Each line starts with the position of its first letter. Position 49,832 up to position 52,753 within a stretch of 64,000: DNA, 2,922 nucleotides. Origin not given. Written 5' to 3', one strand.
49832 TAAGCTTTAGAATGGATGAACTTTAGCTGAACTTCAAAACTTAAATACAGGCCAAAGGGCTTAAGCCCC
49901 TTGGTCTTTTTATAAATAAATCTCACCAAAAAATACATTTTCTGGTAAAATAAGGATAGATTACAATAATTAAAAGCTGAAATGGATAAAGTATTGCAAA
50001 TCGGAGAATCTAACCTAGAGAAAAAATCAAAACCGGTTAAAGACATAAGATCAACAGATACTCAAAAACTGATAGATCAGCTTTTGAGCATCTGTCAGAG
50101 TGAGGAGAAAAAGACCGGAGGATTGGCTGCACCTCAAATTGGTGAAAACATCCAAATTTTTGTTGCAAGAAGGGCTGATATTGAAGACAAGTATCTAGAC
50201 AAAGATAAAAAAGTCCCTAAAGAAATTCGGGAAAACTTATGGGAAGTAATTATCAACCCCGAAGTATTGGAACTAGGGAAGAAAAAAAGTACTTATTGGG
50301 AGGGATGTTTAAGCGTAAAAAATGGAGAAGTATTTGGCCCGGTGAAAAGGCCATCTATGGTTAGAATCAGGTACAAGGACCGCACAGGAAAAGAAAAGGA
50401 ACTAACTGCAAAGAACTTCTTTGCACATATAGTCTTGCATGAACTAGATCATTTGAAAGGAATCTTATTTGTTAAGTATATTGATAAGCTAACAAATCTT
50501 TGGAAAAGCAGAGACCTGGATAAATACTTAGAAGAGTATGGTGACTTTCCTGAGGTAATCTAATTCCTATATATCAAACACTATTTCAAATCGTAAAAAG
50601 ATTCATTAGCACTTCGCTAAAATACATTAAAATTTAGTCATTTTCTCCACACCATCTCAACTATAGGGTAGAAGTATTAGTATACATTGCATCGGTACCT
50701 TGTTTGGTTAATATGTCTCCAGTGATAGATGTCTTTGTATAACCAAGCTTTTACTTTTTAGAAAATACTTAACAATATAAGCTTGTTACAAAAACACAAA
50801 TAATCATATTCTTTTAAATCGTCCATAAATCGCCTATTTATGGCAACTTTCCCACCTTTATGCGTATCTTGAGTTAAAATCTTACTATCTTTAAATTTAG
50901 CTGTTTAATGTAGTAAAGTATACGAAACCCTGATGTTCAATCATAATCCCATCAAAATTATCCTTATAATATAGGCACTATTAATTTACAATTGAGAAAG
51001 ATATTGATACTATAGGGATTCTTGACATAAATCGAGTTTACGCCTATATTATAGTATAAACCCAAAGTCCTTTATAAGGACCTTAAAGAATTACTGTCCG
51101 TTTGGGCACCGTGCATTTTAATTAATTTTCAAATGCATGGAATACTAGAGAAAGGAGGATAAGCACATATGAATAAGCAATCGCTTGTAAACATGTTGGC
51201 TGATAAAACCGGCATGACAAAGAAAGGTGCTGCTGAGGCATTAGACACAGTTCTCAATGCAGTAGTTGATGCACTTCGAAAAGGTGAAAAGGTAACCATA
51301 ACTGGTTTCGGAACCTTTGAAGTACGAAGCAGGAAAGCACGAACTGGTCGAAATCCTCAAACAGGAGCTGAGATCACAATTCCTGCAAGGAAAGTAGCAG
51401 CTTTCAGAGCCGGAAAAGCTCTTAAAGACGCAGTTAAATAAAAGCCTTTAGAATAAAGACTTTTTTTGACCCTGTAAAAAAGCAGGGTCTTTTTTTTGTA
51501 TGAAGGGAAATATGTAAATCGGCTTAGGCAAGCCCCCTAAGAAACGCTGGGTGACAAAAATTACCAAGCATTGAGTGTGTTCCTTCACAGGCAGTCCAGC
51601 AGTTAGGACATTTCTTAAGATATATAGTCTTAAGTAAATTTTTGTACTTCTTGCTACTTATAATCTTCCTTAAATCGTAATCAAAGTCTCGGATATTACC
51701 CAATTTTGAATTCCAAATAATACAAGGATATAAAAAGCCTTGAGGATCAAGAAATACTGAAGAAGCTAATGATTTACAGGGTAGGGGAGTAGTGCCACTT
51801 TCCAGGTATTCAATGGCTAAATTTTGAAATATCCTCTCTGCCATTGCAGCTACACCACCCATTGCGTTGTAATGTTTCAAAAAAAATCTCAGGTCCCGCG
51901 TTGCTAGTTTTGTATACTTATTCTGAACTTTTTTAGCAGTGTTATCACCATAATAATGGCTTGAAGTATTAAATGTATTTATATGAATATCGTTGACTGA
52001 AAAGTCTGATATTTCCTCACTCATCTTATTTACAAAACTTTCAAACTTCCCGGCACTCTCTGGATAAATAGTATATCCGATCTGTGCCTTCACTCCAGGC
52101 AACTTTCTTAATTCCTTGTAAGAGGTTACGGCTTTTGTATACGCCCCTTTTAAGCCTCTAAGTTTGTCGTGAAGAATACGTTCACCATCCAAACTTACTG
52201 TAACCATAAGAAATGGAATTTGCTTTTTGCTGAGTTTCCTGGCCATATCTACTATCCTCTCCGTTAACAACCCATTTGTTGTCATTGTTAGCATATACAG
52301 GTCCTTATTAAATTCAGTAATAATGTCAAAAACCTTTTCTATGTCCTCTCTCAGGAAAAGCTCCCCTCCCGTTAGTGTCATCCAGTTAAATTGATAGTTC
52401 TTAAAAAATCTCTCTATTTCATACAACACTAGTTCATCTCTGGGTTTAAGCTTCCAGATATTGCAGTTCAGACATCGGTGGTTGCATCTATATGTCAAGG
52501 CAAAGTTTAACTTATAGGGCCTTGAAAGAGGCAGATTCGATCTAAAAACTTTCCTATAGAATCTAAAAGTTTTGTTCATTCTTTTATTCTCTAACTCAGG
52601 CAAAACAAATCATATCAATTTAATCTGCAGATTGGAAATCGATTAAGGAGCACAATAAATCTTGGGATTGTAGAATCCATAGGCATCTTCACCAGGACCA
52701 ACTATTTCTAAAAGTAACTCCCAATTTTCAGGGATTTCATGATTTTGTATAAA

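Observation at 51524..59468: Protein O-mannosylation-like glycosylation cluster (Ppm-like GT2, two PMT-like GT-C enzymes, a carbamoyltransferase, radical SAM) next to a Thr/Pro-repeat, Cys-rich surface protein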

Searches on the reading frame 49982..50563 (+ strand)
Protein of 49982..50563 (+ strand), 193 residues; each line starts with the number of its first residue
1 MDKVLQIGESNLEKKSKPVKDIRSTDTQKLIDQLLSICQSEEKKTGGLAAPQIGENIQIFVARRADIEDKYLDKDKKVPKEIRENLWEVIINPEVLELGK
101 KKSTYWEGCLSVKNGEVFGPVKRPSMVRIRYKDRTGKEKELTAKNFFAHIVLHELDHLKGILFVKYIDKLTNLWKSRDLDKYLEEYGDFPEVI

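Call 4: search_protein_families(library=pfam, proteins=[window:49982-50563:+], max_evalue=0.01)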
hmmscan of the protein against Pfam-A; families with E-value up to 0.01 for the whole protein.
window:49982-50563:+ (193 aa): 1 family
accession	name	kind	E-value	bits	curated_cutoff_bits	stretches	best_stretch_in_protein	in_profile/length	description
PF01327.26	Pep_deformylase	-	2.8e-41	141.2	22.8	1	2-171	2-154/156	Polypeptide deformylase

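Call 5: search_protein_families(library=ncbifam, proteins=[window:49982-50563:+], max_evalue=0.01)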
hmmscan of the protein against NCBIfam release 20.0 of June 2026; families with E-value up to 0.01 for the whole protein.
window:49982-50563:+ (193 aa): 6 families
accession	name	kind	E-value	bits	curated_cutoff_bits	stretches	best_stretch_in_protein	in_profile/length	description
NF001159.1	PRK00150.1-3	subfamily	4.6e-35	120.6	125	1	3-171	4-154/167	peptide deformylase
TIGR00079.1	pept_deformyl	equivalog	1.4e-32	112.4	103.95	1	2-174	2-154/161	peptide deformylase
NF009484.0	PRK12846.1-5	equivalog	3.4e-16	59.4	190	1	84-182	66-159/165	peptide deformylase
NF011189.0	PRK14595.1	equivalog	3.7e-15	56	232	1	4-172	6-151/162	peptide deformylase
NF009483.0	PRK12846.1-4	equivalog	4.8e-15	55.7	267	1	5-175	7-161/193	peptide deformylase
NF006670.0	PRK09218.1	equivalog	9.8e-15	54.8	162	1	10-162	10-135/136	peptide deformylase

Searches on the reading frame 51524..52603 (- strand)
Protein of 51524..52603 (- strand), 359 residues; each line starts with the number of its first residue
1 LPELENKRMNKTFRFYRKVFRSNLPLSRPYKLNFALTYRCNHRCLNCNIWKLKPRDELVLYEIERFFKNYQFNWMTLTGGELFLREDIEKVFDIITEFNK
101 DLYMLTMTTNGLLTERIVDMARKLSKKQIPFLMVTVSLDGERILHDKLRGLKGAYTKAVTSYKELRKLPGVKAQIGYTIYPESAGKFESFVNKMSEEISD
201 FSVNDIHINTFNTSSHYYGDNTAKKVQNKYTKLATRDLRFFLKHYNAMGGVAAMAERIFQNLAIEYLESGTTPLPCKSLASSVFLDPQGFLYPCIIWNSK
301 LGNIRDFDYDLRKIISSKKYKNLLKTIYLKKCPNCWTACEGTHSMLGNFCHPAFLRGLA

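Call 4: search_protein_families(library=pfam, proteins=[window:51524-52603:-], max_evalue=0.01)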
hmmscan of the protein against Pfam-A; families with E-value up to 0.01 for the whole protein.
window:51524-52603:- (359 aa): 3 families
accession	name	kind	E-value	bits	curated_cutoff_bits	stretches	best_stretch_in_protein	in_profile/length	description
PF04055.27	Radical_SAM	-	1.6e-09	38.6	29.5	1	36-188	3-160/166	Radical SAM superfamily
PF13186.11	SPASM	-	1.1e-05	26.1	21.5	1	276-336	1-67/67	Iron-sulfur cluster-binding domain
PF13353.11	Fer4_12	-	0.00026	21.8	22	1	40-140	15-115/137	4Fe-4S single cluster domain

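Call 5: search_protein_families(library=ncbifam, proteins=[window:51524-52603:-], max_evalue=0.01)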
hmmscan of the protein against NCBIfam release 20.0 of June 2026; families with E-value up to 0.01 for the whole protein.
window:51524-52603:- (359 aa): 48 families (the best 25 are shown)
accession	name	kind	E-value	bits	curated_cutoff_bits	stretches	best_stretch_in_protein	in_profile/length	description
TIGR03961.1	rSAM_PTO1314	hypoth_equivalog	1.4e-20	73.9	306.05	1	31-340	24-303/332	PTO1314 family radical SAM protein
NF047865.1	rSAM_PapB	equivalog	1.5e-14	54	340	1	34-339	7-312/330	PapB family radical SAM/SPASM ranthipeptide maturase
TIGR04251.1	SCM_rSAM_ScmF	equivalog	3.3e-14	53.1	400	1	32-218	6-192/353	SynChlorMet cassette radical SAM/SPASM protein ScmF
NF050035.1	rSAM_WgK_link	exception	4.4e-14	52.3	650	1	28-167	7-145/367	radical SAM/SPASM peptide maturase WgkB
TIGR04053.2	TIGR04053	equivalog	3.9e-13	49.4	395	1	37-195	15-174/366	TIGR04053 family radical SAM/SPASM domain-containing protein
TIGR04051.1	rSAM_NirJ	equivalog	4.7e-13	48.8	515.45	1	35-203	7-173/354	heme d1 biosynthesis radical SAM protein NirJ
TIGR04546.1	rSAM_ahbC_deAc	equivalog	5.4e-13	48.5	650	1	34-185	43-191/390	12,18-didecarboxysiroheme deacetylase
TIGR03470.1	HpnH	equivalog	2.6e-12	46.4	225.05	1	29-210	25-199/318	adenosyl-hopene transferase HpnH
TIGR04055.1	rSAM_NirJ2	equivalog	3.1e-12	46.7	500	1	36-180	6-147/326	putative heme d1 biosynthesis radical SAM protein NirJ2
TIGR04054.1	rSAM_NirJ1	equivalog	3.5e-12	45.6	650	1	34-191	40-194/387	putative heme d1 biosynthesis radical SAM protein NirJ1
TIGR04250.1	SCM_rSAM_ScmE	equivalog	1.3e-11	44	400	1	30-198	3-169/358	SynChlorMet cassette radical SAM/SPASM protein ScmE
TIGR04545.1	rSAM_ahbD_hemeb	equivalog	1.8e-11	44.1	500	1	34-191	4-159/339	heme b synthase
TIGR04103.1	rSAM_nif11_3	equivalog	3.5e-11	42.4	725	1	34-193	9-164/412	nif11-class peptide radical SAM maturase 3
TIGR02666.1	moaA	equivalog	1.4e-10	40.7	284.05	1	31-139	11-123/336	GTP 3',8-cyclase MoaA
TIGR02668.1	moaA_archaeal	equivalog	2.2e-10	40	325.25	1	31-306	11-277/303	GTP 3',8-cyclase MoaA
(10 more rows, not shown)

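Call 21: search_solved_structures(query=window:51524-52603:-, max_evalue=0.001)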
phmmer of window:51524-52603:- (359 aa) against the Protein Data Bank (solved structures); distinct sequences matched with E-value up to 0.001: 1.
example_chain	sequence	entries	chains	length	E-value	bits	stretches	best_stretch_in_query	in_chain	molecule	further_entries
6efn_A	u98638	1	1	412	0.00057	22.2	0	29-186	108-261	Sporulation killing factor maturation protein SkfB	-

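Call 44: find_homologous_proteins(query=window:51524-52603:-, max_evalue=1e-10)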
Query window:51524-52603:- (359 aa): 231 proteins with E <= 1e-10 among 2076 candidates; the best 120 are listed.
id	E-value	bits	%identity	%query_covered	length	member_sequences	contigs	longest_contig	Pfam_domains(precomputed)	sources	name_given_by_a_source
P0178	3.6e-202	689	100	84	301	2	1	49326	PF13186.12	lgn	-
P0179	1.4e-136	473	64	87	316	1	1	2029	PF13186.12,PF04055.28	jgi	jgi:radical SAM protein with 4Fe4S-binding SPASM domain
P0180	2.7e-131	456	55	97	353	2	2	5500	PF04055.28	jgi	-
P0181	1.3e-127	444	55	97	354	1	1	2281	PF13186.12,PF04055.28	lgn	-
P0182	2.6e-117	410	49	97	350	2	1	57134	PF13186.12,PF04055.28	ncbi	ncbi:MAG: radical SAM/SPASM domain-containing protein [Candidatus Dojkabacteria bacterium]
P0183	2.9e-93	331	54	76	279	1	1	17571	PF13186.12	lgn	-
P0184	1.8e-87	312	45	92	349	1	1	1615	PF13186.12,PF04055.28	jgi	jgi:MoaA/NifB/PqqE/SkfB family radical SAM enzyme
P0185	9.0e-86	306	43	92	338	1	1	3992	PF13186.12,PF04055.28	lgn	-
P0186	2.9e-84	301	42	95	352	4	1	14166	PF13186.12,PF04055.28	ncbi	-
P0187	3.0e-84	301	43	93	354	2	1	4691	PF13186.12,PF04055.28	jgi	jgi:MoaA/NifB/PqqE/SkfB family radical SAM enzyme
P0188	8.0e-81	290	44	92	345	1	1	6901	PF13186.12,PF04055.28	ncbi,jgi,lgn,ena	-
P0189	2.9e-78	281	41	97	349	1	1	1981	PF13186.12,PF04055.28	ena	-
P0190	3.7e-78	281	41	91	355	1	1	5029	PF13186.12,PF04055.28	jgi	jgi:radical SAM protein with 4Fe4S-binding SPASM domain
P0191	6.1e-78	280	39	97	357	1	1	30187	PF13186.12,PF04055.28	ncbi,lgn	-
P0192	6.6e-78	280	41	93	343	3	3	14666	PF13186.12,PF04055.28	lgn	-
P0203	4.7e-75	271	39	95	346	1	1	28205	PF13186.12,PF04055.28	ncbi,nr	ncbi:MAG: radical SAM protein [Candidatus Dadabacteria bacterium]|nr:MAG: radical SAM protein [Candi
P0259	3.1e-68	248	39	90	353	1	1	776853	PF04055.28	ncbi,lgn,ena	-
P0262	4.7e-68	248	38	92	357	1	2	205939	PF13186.12,PF04055.28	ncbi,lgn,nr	ncbi:MAG: radical SAM protein [Candidatus Aenigmarchaeota archaeon]|nr:radical SAM protein [Candidat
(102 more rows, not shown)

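Call 61: predict_structure(alignment_id=A3)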
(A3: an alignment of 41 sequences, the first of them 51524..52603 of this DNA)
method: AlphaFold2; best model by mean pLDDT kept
length: 359 residues; sequences in the alignment: 41
mean_pLDDT: 94.1   pTM: 0.92
mean pLDDT of the five models: 94.1, 94.0, 93.7, 93.6, 93.0
residues with pLDDT >= 90: 306; 70-90: 46; 50-70: 7; < 50: 0
segments of 3 or more residues with pLDDT < 50: none
pLDDT, mean of each block of 10 residues (from residue 1): 88 93 87 97 89 95 98 97 98 98 98 98 97 98 97 98 98 97 97 97 97 83 68 97 91 93 95 94 98 96 98 97 93 89 93 91
secondary structure, 60 per line:
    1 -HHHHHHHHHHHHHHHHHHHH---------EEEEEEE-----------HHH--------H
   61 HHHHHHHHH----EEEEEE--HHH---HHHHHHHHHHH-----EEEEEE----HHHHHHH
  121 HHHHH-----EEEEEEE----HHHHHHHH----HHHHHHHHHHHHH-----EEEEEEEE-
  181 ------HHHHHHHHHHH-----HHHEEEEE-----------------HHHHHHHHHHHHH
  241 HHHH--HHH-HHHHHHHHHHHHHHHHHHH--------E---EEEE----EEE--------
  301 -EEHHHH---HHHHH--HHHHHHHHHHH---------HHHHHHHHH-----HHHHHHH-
elements in order: H2-21 E31-37 H60-69 E74-79 H88-98 E104-109 H114-125 E131-137 H142-149 H154-166 E172-179 H187-197 E206-210 H228-244 H251-269 E282-285 E290-292 H304-307 H311-315 H318-328 H338-346 H352-358

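Call 88: find_encoding_contigs(protein=P0203, flank=8000, max_places=1)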
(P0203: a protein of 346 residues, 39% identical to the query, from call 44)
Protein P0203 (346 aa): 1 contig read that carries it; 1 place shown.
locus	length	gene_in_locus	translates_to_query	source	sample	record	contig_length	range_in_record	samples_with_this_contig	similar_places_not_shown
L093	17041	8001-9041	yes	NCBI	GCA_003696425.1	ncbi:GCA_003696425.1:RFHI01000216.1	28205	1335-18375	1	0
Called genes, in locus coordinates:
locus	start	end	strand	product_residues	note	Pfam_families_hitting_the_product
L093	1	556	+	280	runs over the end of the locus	PF00512:HisKA, PF02518:HATPase_c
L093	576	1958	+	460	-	PF00072:Response_reg, PF00158:Sigma54_activat, PF14532:Sigma54_activ_2, PF07728:AAA_5, PF25601:AAA_lid_14, PF02954:HTH_8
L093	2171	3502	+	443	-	PF00155:Aminotran_1_2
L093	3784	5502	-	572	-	PF13231:PMT_2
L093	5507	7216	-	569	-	PF02543:Carbam_trans_N, PF16861:Carbam_trans_C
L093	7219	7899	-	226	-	PF00535:Glycos_transf_2, PF13641:Glyco_tranf_2_3 (weak)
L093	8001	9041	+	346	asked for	PF04055:Radical_SAM, PF13186:SPASM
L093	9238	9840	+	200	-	-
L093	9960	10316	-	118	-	-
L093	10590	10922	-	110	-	-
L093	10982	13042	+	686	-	-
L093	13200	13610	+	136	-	-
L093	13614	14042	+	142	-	PF06429:Flg_bbr_C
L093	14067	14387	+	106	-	PF02049:FliE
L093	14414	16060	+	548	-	PF01514:YscJ_FliF, PF08345:YscJ_FliF_C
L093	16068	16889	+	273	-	PF02108:FliH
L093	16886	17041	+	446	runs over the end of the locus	PF00006:ATP-synt_ab, PF18269:T3SS_ATPase_C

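Call 89: find_encoding_contigs(protein=P0259, flank=8000, max_places=1)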
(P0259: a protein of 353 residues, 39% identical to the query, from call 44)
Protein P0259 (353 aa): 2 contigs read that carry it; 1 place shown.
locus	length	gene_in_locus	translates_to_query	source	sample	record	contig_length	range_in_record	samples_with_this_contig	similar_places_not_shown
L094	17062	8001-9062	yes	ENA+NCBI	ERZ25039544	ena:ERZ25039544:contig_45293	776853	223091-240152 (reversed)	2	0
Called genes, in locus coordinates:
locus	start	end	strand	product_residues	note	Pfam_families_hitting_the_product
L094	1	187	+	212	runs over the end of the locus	PF09335:VTT_dom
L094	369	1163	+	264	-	PF09810:Exo5, PF12705:PDDEXK_1, PF09810:Exo5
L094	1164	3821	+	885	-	PF01411:tRNA-synt_2c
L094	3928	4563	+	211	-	PF13338:AbiEi_4 (faint)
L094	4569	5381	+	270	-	PF08843:AbiEii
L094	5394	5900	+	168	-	PF01864:CarS-like, PF01148:CTP_transf_1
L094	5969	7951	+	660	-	PF03030:H_PPase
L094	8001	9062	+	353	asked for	PF04055:Radical_SAM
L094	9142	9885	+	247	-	PF00535:Glycos_transf_2, PF13641:Glyco_tranf_2_3 (faint)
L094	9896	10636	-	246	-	PF00005:ABC_tran, PF13304:AAA_21 (faint)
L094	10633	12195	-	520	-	PF00528:BPD_transp_1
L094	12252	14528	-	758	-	-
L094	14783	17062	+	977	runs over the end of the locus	PF05124:S_layer_C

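Call 90: find_encoding_contigs(protein=P0262, flank=8000, max_places=1)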
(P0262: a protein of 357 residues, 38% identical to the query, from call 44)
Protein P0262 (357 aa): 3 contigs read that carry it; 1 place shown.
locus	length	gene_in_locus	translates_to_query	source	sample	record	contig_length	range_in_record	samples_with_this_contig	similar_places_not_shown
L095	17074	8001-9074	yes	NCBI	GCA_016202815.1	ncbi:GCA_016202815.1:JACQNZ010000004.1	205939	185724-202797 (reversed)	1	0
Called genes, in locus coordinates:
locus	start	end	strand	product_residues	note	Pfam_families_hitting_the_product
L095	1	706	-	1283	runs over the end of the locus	?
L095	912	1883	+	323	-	-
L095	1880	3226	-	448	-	PF13231:PMT_2 (weak)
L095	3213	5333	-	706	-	-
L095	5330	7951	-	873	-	-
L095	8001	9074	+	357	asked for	PF04055:Radical_SAM, PF13186:SPASM (weak)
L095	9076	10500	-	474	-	PF01663:Phosphodiest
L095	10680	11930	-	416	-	-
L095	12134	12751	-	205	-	-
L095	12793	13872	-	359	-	PF04055:Radical_SAM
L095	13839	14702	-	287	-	PF13641:Glyco_tranf_2_3, PF00535:Glycos_transf_2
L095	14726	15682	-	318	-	PF01073:3Beta_HSD, PF01370:Epimerase, PF02719:Polysacc_synt_2, PF04321:RmlD_sub_bind, PF05368:NmrA (weak), PF16363:GDP_Man_Dehyd, PF13460:NAD_binding_10, PF07993:NAD_binding_4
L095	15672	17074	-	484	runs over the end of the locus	PF00884:Sulfatase, PF01663:Phosphodiest, PF16347:SGSH_C (weak)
